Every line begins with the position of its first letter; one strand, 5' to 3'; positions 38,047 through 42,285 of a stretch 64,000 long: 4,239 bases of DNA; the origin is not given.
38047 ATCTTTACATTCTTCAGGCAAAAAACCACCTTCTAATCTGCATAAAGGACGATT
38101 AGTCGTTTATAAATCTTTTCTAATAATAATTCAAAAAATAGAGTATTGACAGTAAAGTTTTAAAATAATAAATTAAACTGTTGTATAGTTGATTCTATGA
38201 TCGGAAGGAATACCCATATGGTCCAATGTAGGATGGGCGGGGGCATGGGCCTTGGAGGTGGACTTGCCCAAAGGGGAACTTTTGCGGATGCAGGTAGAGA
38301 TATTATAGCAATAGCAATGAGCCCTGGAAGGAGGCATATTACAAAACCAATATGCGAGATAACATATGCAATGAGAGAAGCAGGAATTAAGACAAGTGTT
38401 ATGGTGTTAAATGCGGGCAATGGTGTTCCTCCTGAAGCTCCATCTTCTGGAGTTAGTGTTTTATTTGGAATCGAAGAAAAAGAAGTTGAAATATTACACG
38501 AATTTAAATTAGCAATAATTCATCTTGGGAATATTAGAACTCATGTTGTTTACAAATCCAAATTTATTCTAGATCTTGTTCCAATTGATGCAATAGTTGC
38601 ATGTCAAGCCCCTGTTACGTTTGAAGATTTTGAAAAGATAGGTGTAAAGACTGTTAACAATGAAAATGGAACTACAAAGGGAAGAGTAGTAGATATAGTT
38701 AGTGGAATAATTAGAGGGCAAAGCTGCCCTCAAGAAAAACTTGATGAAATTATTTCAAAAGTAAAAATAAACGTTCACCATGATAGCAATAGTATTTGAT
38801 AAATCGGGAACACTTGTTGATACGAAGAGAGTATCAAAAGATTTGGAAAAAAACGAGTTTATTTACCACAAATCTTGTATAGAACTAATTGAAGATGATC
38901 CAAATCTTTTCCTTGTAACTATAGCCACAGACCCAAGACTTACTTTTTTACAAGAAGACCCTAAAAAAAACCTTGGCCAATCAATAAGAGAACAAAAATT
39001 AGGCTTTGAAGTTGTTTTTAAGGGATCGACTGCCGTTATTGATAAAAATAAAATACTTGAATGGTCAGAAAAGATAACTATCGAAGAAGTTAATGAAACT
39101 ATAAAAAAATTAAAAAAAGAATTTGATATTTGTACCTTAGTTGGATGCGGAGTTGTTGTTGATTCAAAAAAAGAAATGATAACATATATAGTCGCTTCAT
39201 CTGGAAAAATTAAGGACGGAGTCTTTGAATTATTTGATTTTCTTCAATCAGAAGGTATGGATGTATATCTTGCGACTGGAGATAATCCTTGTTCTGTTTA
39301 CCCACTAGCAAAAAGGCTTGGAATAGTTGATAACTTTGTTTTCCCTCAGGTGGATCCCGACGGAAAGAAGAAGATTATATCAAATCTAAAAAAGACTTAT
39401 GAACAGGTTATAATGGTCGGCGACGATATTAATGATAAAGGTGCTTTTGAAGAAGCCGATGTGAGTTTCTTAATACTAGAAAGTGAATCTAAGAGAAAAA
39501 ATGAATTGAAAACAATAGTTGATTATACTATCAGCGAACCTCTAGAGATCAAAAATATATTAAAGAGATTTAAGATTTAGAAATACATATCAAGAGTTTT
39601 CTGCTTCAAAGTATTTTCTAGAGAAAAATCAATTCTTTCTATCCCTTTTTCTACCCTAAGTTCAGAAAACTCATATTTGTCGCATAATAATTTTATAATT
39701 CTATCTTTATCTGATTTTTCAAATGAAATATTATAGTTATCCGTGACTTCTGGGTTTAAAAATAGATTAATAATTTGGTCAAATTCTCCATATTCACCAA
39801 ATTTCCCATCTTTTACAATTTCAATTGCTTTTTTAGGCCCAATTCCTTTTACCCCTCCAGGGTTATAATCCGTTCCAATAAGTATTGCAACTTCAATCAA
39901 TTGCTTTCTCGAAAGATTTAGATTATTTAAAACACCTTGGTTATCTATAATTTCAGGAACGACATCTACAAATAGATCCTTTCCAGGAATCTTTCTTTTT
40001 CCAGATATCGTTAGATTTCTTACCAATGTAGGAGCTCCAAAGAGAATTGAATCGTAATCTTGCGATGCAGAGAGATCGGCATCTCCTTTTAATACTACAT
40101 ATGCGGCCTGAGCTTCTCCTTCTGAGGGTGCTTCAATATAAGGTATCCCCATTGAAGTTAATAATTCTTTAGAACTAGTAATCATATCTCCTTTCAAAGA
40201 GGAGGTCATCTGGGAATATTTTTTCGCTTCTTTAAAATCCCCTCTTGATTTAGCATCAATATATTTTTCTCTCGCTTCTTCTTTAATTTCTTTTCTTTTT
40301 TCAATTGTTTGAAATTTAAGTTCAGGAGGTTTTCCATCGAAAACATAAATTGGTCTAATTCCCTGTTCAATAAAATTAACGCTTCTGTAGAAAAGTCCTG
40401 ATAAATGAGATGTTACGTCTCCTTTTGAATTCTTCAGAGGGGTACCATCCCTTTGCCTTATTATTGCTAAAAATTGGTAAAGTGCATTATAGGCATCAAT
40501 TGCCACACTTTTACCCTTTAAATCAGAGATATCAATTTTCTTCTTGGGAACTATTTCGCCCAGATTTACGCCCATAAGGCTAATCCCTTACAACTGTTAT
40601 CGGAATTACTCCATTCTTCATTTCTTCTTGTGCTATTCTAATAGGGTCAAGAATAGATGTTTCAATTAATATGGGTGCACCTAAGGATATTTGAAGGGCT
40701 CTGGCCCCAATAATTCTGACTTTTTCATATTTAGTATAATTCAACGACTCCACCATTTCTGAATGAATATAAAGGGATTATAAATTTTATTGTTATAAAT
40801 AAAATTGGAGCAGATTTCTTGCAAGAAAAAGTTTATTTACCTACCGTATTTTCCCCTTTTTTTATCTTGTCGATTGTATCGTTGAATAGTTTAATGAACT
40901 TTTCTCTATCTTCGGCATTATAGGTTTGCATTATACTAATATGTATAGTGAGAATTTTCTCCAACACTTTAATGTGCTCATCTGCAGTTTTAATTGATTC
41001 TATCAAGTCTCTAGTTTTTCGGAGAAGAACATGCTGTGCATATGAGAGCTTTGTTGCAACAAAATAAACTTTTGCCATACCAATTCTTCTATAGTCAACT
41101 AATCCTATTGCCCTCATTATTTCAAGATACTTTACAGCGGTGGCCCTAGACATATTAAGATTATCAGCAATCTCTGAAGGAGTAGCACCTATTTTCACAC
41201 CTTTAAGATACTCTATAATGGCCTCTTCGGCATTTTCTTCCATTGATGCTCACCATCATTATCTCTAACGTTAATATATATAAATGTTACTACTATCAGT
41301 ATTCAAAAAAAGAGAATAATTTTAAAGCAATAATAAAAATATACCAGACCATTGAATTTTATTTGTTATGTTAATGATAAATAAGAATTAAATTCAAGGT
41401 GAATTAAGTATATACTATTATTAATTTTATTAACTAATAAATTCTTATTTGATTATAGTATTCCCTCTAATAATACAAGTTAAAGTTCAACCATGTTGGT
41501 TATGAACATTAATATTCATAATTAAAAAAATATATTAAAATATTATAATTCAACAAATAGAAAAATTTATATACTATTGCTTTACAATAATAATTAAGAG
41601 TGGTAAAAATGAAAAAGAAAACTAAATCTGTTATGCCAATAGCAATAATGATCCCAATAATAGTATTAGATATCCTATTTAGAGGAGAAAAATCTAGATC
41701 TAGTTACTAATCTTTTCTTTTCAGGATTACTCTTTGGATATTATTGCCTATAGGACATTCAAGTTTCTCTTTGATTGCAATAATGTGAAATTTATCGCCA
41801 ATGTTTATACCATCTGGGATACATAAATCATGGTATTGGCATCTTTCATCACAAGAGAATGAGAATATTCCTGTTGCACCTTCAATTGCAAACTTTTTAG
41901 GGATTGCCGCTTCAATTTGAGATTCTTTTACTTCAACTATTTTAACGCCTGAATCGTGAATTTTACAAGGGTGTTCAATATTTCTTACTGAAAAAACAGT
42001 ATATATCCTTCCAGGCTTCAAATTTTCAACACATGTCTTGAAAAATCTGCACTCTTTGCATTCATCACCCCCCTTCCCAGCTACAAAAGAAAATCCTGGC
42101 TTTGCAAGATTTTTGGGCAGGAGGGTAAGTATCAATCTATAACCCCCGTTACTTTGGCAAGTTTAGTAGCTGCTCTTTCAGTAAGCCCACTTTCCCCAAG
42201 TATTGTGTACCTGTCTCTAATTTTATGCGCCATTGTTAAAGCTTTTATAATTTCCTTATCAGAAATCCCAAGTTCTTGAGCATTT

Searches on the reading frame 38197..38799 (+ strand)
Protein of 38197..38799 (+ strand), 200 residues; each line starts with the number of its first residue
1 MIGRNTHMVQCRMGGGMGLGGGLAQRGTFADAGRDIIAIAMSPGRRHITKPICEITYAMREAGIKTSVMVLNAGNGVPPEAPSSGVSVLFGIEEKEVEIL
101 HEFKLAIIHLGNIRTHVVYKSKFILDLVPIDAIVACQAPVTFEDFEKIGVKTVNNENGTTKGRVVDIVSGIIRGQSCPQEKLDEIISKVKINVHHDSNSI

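Call 60: search_protein_families(library=pfam, proteins=[window:38197-38799:+], max_evalue=0.0001)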
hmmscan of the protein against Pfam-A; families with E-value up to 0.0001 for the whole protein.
window:38197-38799:+ (200 aa): 1 family
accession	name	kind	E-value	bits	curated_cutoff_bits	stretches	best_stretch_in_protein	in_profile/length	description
PF04609.17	MCR_C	-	2.9e-08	33.6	25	1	32-163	68-188/271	Methyl-coenzyme M reductase operon protein C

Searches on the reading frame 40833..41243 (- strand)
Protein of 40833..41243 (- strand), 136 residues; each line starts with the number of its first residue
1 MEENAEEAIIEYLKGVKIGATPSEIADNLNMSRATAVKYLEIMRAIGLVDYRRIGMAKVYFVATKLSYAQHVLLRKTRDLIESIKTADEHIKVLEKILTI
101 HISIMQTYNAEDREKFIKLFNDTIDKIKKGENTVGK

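Call 60: search_protein_families(library=pfam, proteins=[window:40833-41243:-], max_evalue=0.0001)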
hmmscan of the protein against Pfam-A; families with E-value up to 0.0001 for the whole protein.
window:40833-41243:- (136 aa): 2 families
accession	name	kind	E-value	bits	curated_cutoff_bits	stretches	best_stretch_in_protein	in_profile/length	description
PF08279.18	HTH_11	-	5.1e-06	26.7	25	1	7-47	3-43/55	HTH domain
PF24033.1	DUF7342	-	9e-05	22.9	31.6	0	14-123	12-115/150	Family of unknown function (DUF7342)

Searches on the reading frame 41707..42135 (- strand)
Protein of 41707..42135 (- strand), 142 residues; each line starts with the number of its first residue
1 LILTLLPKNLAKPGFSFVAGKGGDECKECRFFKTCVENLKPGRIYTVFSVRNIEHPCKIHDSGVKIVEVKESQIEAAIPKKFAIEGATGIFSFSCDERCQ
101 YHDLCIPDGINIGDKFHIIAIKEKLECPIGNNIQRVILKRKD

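Call 60: search_protein_families(library=pfam, proteins=[window:41707-42135:-], max_evalue=0.0001)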
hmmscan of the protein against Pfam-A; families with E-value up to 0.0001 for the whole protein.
window:41707-42135:- (142 aa): 1 family
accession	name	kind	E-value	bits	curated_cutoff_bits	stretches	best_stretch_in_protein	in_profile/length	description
PF03684.18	UPF0179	-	4.9e-38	130.7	25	1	3-137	2-139/140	Uncharacterised protein family (UPF0179)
